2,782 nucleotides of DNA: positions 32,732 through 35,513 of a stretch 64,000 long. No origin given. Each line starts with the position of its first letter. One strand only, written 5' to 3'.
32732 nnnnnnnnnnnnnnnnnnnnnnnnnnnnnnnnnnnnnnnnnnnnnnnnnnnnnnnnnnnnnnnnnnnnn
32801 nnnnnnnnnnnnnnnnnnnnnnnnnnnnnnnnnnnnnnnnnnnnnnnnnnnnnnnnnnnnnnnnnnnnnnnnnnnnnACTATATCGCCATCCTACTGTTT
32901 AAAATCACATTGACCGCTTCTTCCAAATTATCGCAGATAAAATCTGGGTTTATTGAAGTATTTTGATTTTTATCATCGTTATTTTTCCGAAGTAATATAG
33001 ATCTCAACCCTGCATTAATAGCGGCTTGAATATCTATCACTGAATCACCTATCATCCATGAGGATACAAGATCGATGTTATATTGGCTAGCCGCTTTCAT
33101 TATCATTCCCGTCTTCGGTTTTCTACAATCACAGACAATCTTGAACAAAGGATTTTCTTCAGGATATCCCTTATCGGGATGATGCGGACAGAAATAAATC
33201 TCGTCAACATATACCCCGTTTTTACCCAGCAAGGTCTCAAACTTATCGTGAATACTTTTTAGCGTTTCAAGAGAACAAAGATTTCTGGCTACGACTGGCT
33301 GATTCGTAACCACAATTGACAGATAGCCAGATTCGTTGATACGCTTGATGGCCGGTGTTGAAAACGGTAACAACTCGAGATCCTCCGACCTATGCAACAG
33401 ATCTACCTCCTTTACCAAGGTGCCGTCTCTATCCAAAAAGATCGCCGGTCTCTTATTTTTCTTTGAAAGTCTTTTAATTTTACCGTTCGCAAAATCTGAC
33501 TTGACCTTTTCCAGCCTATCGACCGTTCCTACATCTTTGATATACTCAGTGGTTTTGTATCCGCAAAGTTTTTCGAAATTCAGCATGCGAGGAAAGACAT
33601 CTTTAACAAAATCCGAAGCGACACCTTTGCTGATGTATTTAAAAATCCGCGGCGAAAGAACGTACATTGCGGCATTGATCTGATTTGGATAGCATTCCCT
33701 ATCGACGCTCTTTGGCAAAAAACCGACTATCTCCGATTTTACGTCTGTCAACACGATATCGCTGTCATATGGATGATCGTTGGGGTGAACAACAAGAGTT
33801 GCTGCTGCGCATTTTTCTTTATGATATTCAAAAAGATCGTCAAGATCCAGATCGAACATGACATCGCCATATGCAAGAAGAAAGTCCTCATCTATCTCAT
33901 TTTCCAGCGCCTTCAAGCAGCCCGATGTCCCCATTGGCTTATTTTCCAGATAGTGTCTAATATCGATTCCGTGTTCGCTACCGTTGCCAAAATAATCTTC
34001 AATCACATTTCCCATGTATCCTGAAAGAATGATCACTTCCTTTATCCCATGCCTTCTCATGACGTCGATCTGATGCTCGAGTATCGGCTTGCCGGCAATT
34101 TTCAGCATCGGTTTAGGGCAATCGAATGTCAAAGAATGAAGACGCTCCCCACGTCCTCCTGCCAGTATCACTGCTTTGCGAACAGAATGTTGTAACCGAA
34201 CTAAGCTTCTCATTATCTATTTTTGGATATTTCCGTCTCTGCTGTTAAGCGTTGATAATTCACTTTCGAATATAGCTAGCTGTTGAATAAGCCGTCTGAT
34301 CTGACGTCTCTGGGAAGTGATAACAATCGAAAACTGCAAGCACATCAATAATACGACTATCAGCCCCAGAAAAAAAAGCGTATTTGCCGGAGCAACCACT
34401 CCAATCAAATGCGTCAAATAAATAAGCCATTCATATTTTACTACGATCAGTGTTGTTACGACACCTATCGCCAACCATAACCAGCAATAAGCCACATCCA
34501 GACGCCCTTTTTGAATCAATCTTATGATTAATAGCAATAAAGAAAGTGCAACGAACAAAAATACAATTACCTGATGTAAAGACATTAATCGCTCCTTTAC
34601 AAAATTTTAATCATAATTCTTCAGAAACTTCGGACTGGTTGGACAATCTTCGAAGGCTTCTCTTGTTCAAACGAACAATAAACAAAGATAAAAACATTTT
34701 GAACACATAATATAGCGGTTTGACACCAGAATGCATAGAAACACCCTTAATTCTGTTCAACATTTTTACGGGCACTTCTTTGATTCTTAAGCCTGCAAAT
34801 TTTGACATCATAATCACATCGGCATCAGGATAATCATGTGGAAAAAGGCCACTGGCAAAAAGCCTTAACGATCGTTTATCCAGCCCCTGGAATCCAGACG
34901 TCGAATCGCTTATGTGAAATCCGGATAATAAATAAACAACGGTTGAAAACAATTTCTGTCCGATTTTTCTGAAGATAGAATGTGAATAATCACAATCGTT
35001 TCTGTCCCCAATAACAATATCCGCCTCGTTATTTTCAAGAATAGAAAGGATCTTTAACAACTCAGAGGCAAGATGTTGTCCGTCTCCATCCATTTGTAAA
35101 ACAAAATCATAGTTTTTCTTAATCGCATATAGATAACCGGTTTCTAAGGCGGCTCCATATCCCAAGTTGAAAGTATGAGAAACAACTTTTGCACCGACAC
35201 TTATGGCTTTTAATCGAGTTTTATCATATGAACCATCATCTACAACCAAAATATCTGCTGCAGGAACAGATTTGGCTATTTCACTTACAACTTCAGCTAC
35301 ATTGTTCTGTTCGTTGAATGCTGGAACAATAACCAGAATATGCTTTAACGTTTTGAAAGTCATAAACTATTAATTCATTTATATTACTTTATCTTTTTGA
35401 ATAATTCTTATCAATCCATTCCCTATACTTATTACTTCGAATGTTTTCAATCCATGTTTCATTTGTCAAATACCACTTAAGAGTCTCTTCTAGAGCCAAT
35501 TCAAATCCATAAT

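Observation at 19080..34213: GDP-D-glycero-alpha-D-manno-heptose pathway with fused hddC-gmhB and relocated gmhA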

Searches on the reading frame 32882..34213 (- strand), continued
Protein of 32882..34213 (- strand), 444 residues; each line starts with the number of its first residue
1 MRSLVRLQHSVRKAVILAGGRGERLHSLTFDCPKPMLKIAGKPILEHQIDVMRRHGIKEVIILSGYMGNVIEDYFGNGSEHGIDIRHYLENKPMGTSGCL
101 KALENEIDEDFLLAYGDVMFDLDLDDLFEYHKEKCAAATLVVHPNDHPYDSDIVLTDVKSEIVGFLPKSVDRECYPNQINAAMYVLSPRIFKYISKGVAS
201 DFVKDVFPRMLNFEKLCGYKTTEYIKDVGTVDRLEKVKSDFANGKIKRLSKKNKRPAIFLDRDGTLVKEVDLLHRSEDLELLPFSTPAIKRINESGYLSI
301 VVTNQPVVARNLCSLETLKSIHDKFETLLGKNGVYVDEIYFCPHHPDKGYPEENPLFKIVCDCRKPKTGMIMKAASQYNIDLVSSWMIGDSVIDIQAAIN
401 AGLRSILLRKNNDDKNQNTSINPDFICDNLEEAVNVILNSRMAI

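Call 23: find_encoding_contigs(protein=P0097, flank=10000, max_places=2)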
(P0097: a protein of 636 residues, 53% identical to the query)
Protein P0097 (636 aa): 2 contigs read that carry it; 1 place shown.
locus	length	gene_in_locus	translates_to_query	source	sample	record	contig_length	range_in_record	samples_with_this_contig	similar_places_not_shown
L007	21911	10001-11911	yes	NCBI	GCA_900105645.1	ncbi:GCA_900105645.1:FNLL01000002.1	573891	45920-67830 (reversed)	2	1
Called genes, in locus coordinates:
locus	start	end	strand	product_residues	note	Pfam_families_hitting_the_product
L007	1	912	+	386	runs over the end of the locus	PF02350:Epimerase_2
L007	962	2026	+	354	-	PF00571:CBS (faint), PF00483:NTP_transferase, PF12804:NTP_transf_3 (weak)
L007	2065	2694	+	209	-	PF13580:SIS_2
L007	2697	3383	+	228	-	PF02348:CTP_transf_3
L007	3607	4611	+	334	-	PF01370:Epimerase, PF02719:Polysacc_synt_2, PF04321:RmlD_sub_bind, PF16363:GDP_Man_Dehyd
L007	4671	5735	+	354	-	PF04055:Radical_SAM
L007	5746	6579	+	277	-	PF13292:DXP_synthase_N (faint), PF00456:Transketolase_N, PF00676:E1_dh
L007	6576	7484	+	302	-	PF02779:Transket_pyr, PF02780:Transketolase_C, PF22613:Transketolase_C_1 (weak)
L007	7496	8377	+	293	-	PF01370:Epimerase, PF04321:RmlD_sub_bind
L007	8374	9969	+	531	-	-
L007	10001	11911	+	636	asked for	PF00483:NTP_transferase, PF12804:NTP_transf_3, PF13242:Hydrolase_like, PF13419:HAD_2 (weak)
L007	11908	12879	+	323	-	PF00288:GHMP_kinases_N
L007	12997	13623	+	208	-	PF02698:DUF218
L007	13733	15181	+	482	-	PF02310:B12-binding, PF04055:Radical_SAM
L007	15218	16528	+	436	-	PF04055:Radical_SAM, PF13353:Fer4_12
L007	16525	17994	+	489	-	PF02310:B12-binding, PF04055:Radical_SAM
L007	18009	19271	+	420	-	PF01041:DegT_DnrJ_EryC1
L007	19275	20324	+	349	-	PF13353:Fer4_12 (weak), PF04055:Radical_SAM, PF13186:SPASM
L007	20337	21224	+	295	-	PF00106:adh_short, PF13561:adh_short_C2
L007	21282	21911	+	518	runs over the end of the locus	PF02310:B12-binding, PF04055:Radical_SAM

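Call 27: find_related_loci(query=A1, collection=genome_contigs, flank=10000)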
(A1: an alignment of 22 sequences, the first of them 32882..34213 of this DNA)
Query A1 (444 aa) in genome_contigs; peptide patterns used: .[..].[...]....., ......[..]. (x = any residue, [..] = any of these).
600 stretches matched a pattern (row limit reached: there are more); 586 encode a relative of the query (tblastn E <= 1e-3); the best 80 are kept; 80 distinct loci.
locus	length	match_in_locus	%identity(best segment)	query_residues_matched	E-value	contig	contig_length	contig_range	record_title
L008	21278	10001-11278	49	13-439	2e-136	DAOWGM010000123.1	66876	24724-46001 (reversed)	MAG TPA_asm: Bacteroidales bacterium isolate CSMAG_1991 CSMAG_1991_k141_1379977_length_66876_cov_16.6195, whole genome s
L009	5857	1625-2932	48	3-439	3e-136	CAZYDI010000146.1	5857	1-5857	MAG TPA_asm: uncultured Bacteroidales bacterium isolate SRP192927_co6_439 genome assembly, contig: NODE_37700_length_585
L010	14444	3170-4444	48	5-438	2e-135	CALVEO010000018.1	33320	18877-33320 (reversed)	MAG: Candidatus Gastranaerophilales bacterium isolate BRZ_PK__bin14 genome assembly, contig: BRZ_PK__NODE_2090_length_33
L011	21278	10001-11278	49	13-439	4e-135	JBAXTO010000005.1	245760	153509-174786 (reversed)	MAG: Bacteroidota bacterium isolate ELA637 MAG637_5, whole genome shotgun sequence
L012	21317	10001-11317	48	3-440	9e-135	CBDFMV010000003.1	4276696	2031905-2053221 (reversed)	MAG: Spirosomataceae bacterium isolate 5ffe4e4a-2fd3-4a3f-991a-bcd8711d85d8 genome assembly, contig: contig_3, whole gen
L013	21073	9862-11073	50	13-414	8e-135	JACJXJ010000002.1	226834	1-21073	MAG: Prevotellaceae bacterium isolate HK-STAS-BACT-9 HK-STAS-BACT-9_2, whole genome shotgun sequence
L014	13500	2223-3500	48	7-441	6e-134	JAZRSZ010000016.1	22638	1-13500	MAG: Candidatus Gastranaerophilaceae bacterium isolate T1900045345_YK20190035.MAGScoT_cleanbin_000003 SGB_6699_k141_1378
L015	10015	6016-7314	47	10-437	8e-131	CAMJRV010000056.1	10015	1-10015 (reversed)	MAG: uncultured Firmicutes bacterium isolate SRR12377477_bin.4_metawrap_v1.3_MAG genome assembly, contig: SRR12377477_13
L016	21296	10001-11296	46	10-437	2e-130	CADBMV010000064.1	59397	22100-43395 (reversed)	MAG: uncultured Erysipelotrichaceae bacterium isolate RUG14118 genome assembly, contig: RUG14118_asm_64, whole genome sh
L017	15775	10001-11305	47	11-440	6e-129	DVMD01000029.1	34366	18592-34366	MAG TPA_asm: Candidatus Onthocola stercorigallinarum isolate CHK195-3072 CHK195__C98922_L34366_ERR3414590, whole genome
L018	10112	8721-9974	46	13-438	1e-128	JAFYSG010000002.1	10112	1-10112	MAG: Lachnospiraceae bacterium isolate RGIG7375 Water_buffalos_Cecum-5__c21676, whole genome shotgun sequence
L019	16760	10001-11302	47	13-441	1e-128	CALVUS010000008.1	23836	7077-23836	MAG: uncultured Bacilli bacterium isolate BRZ_PG__bin9 genome assembly, contig: BRZ_PG__NODE_3312_length_23836_cov_6.211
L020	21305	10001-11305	46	3-439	3e-127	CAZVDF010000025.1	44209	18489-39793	MAG TPA_asm: uncultured Leptospirales bacterium isolate SRP192927_co7_703 genome assembly, contig: NODE_1179_length_4420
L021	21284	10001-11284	44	11-439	5e-127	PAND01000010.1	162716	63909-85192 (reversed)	MAG: Flavobacteriales bacterium isolate SAT2756 6715, whole genome shotgun sequence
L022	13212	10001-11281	46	10-437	9e-127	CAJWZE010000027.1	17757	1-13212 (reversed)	MAG TPA_asm: uncultured Cryomorphaceae bacterium isolate ERR598978_bin.26_MetaBAT_v2.12.1_MAG genome assembly, contig: N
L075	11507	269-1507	30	14-437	4e-61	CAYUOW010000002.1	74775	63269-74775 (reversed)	MAG TPA_asm: uncultured Desulfocurvus sp. isolate binchicken_co158_134 genome assembly, contig: NODE_298_length_74775_co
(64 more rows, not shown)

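Call 61: find_encoding_contigs(protein=P0011, flank=10000, max_places=1)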
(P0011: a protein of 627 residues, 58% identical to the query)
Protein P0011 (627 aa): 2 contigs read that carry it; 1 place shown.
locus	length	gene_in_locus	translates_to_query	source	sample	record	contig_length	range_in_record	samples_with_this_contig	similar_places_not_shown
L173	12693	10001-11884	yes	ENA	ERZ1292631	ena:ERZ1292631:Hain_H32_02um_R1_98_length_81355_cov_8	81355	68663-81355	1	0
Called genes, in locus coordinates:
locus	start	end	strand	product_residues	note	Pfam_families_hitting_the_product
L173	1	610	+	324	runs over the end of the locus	PF00535:Glycos_transf_2, PF10111:Glyco_tranf_2_2, PF13641:Glyco_tranf_2_3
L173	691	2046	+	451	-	PF04932:Wzy_C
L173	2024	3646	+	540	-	PF02310:B12-binding, PF04055:Radical_SAM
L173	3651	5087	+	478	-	PF02310:B12-binding, PF04055:Radical_SAM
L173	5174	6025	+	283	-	PF00535:Glycos_transf_2, PF10111:Glyco_tranf_2_2 (weak), PF13641:Glyco_tranf_2_3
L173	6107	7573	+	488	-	PF02310:B12-binding, PF04055:Radical_SAM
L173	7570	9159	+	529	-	PF02310:B12-binding, PF04055:Radical_SAM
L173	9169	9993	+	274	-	PF00535:Glycos_transf_2, PF10111:Glyco_tranf_2_2, PF13641:Glyco_tranf_2_3, PF13632:Glyco_trans_2_3 (weak)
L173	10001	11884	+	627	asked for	PF00483:NTP_transferase, PF12804:NTP_transf_3, PF00702:Hydrolase (faint), PF13242:Hydrolase_like, PF13419:HAD_2 (weak), PF00485:PRK (faint)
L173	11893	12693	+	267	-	?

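Call 62: find_encoding_contigs(protein=P0015, flank=10000, max_places=1)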
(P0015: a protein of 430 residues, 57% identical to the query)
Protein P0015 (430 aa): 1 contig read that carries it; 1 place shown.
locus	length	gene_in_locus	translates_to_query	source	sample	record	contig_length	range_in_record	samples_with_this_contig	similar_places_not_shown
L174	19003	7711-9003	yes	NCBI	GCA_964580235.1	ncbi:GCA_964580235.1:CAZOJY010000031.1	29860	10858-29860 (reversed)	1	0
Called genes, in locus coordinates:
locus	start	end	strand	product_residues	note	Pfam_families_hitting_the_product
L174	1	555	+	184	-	?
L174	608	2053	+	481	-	PF02310:B12-binding, PF04055:Radical_SAM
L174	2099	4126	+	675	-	PF00535:Glycos_transf_2, PF10111:Glyco_tranf_2_2, PF13641:Glyco_tranf_2_3, PF13439:Glyco_transf_4, PF20706:GT4-conflict, PF00534:Glycos_transf_1, PF13692:Glyco_trans_1_4, PF13524:Glyco_trans_1_2 (weak)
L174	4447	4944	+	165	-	PF02698:DUF218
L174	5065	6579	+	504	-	PF02310:B12-binding, PF04055:Radical_SAM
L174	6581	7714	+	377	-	PF13506:Glyco_transf_21, PF00535:Glycos_transf_2, PF13641:Glyco_tranf_2_3, PF13632:Glyco_trans_2_3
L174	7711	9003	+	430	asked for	PF00483:NTP_transferase, PF12804:NTP_transf_3, PF08645:PNK3P (weak), PF13419:HAD_2, PF13242:Hydrolase_like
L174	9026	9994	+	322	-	PF00288:GHMP_kinases_N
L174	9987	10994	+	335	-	PF01073:3Beta_HSD, PF01370:Epimerase, PF02719:Polysacc_synt_2, PF04321:RmlD_sub_bind, PF05368:NmrA, PF16363:GDP_Man_Dehyd, PF13460:NAD_binding_10, PF07993:NAD_binding_4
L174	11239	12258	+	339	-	PF00953:Glycos_transf_4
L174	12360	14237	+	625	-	PF13727:CoA_binding_3, PF00899:ThiF (faint), PF01073:3Beta_HSD, PF01370:Epimerase, PF02719:Polysacc_synt_2, PF04321:RmlD_sub_bind, PF07993:NAD_binding_4 (faint), PF16363:GDP_Man_Dehyd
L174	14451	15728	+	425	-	PF10082:BBP2_2 (faint)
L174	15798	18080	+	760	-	PF02706:Wzz, PF13807:GNVR (weak), PF01656:CbiA (weak), PF13614:AAA_31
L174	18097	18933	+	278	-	PF02563:Poly_export, PF10531:SLBB (weak), PF22461:SLBB_2 (weak), PF10531:SLBB, PF22461:SLBB_2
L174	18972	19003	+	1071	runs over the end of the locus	PF04932:Wzy_C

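Call 63: search_protein_families(library=ncbifam, proteins=[L005:12288-12851:+, L005:11302-12267:+], max_evalue=1e-8)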
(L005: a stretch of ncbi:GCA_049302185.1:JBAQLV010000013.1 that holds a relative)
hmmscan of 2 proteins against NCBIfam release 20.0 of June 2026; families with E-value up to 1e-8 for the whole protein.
L005:12288-12851:+ (188 aa): 7 families
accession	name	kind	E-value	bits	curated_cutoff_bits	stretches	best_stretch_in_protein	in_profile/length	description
TIGR00441.1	gmhA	equivalog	6.9e-31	107.4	209.45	1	32-180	4-151/154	D-sedoheptulose 7-phosphate isomerase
NF010546.0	PRK13936.1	equivalog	3.3e-28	98.8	276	1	24-180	28-186/197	phosphoheptose isomerase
NF001628.0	PRK00414.1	equivalog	2.6e-23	82.7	265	1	20-182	25-186/192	D-sedoheptulose 7-phosphate isomerase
NF010547.0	PRK13938.1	equivalog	1.8e-22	79.9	320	1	28-180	34-185/196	D-sedoheptulose 7-phosphate isomerase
NF008138.0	PRK10886.1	equivalog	2e-16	60.3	352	1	39-180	41-184/196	DnaA initiator-associating protein DiaA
TIGR03127.2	RuMP_HxlB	equivalog_domain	7e-10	39.1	160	0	100-169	64-133/178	6-phospho-3-hexuloisomerase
NF041755.1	RuMP_HxlAB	equivalog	1.9e-09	37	500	0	97-163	277-343/391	bifunctional 3-hexulose-6-phosphate synthase/6-phospho-3-hexuloisomerase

L005:11302-12267:+ (322 aa): 5 families
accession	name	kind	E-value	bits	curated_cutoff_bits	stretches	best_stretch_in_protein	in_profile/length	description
NF049969.1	GlMnHpPKinHddA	equivalog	4.4e-44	151.3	600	1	2-294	3-306/338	D-glycero-D-manno-heptose 7-phosphate kinase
NF009948.0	PRK13412.1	equivalog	2e-28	98.7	721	1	82-294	723-937/974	bifunctional fucokinase/fucose-1-phosphate guanylyltransferase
TIGR00549.1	mevalon_kin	equivalog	9.3e-21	74.5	163.05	1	32-289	20-274/276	mevalonate kinase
NF003006.0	PRK03817.1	equivalog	5.3e-13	48.7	443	0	29-175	22-177/352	galactokinase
NF003036.0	PRK03926.1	equivalog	9e-11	41.4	403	1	32-292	25-267/302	mevalonate kinase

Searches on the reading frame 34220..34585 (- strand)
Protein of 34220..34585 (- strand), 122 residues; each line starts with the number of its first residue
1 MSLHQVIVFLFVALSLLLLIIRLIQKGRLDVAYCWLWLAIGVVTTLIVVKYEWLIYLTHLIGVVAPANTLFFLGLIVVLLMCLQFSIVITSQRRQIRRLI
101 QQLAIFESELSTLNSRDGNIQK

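Call 5: search_protein_families(library=pfam, proteins=[window:34220-34585:-], max_evalue=0.001)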
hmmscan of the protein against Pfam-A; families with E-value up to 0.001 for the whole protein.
window:34220-34585:- (122 aa): 2 families
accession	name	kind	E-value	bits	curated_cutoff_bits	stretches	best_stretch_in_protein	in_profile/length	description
PF10066.14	DUF2304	-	3.9e-20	72.5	25.5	1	7-108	4-105/106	Uncharacterized conserved protein (DUF2304)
PF06305.16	LapA_dom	-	0.00077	19.8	28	1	71-110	27-63/64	Lipopolysaccharide assembly protein A domain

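Call 7: search_protein_families(library=ncbifam, proteins=[window:34220-34585:-], max_evalue=0.001)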
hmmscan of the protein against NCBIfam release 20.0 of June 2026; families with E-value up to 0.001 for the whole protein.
window:34220-34585:- (122 aa): 0 families

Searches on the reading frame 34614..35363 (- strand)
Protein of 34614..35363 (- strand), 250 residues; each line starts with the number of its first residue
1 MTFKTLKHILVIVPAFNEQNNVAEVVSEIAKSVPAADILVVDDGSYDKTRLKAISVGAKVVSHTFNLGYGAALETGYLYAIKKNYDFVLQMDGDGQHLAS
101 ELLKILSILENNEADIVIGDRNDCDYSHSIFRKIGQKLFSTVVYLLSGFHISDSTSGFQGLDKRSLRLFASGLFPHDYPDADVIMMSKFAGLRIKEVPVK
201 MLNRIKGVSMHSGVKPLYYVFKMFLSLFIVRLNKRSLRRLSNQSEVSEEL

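Call 5: search_protein_families(library=pfam, proteins=[window:34614-35363:-], max_evalue=0.001)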
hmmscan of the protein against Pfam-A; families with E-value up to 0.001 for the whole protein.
window:34614-35363:- (250 aa): 1 family
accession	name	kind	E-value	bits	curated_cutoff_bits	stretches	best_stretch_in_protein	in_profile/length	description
PF00535.33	Glycos_transf_2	-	6.7e-20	72.1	23.3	1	11-166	2-164/168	Glycosyl transferase family 2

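Call 7: search_protein_families(library=ncbifam, proteins=[window:34614-35363:-], max_evalue=0.001)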
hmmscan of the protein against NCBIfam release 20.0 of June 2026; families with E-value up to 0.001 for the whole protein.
window:34614-35363:- (250 aa): 13 families
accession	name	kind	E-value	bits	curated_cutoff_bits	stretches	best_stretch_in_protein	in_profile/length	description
NF058614.1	PPMAGASynPpgS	equivalog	1e-26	93.8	370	1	10-208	3-207/226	polyprenyl-phospho-N-acetylgalactosaminyl synthase PpgS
TIGR04182.1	glyco_TIGR04182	equivalog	2.2e-21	76.5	325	1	9-228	2-215/293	S-layer glycoprotein N-glycosyltransferase AglJ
NF041391.1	DPhHxTase_Halo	equivalog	1.2e-12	47.3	375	1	15-202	3-184/213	dolichyl-phosphate hexose transferase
NF010496.0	PRK13915.1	equivalog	5.5e-10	38.8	262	1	4-63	28-91/307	glucosyl-3-phosphoglycerate synthase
TIGR03937.1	PgaC_IcaA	equivalog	7.7e-10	38.3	422.3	1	4-95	42-136/407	poly-beta-1,6-N-acetyl-D-glucosamine synthase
NF047588.1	GlcsyltransPgfSStrep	equivalog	1.3e-09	37.7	500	1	9-225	3-219/308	glycosyltransferase PgfS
NF007986.1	PRK10714.1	equivalog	3.6e-08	32.8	529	1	3-227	2-226/316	undecaprenyl-phosphate 4-deoxy-4-formamido-L-arabinose transferase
TIGR04283.1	glyco_like_mftF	equivalog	6.5e-08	32.4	182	1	11-77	3-68/221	TIGR04283 family arsenosugar biosynthesis glycosyltransferase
TIGR01556.1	rhamnosyltran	subfamily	6.9e-06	25.4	200.55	1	24-118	8-107/281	rhamnosyltransferase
TIGR03965.1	mycofact_glyco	equivalog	4.2e-05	22.6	280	1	6-82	73-155/467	mycofactocin biosynthesis glycosyltransferase MftF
NF041865.1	EpsU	equivalog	7.4e-05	21.9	700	1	8-108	40-145/394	exopolysaccharide biosynthesis GT2 family glycosyltransferase EpsU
NF045692.1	OglycostaseCruG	equivalog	0.00012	21.2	600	1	4-117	38-160/386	2'-O-glycosyltransferase CruG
NF047683.1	TeichurnBiosyTuaG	equivalog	0.00088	19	400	0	7-113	6-115/252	teichuronic acid biosynthesis protein TuaG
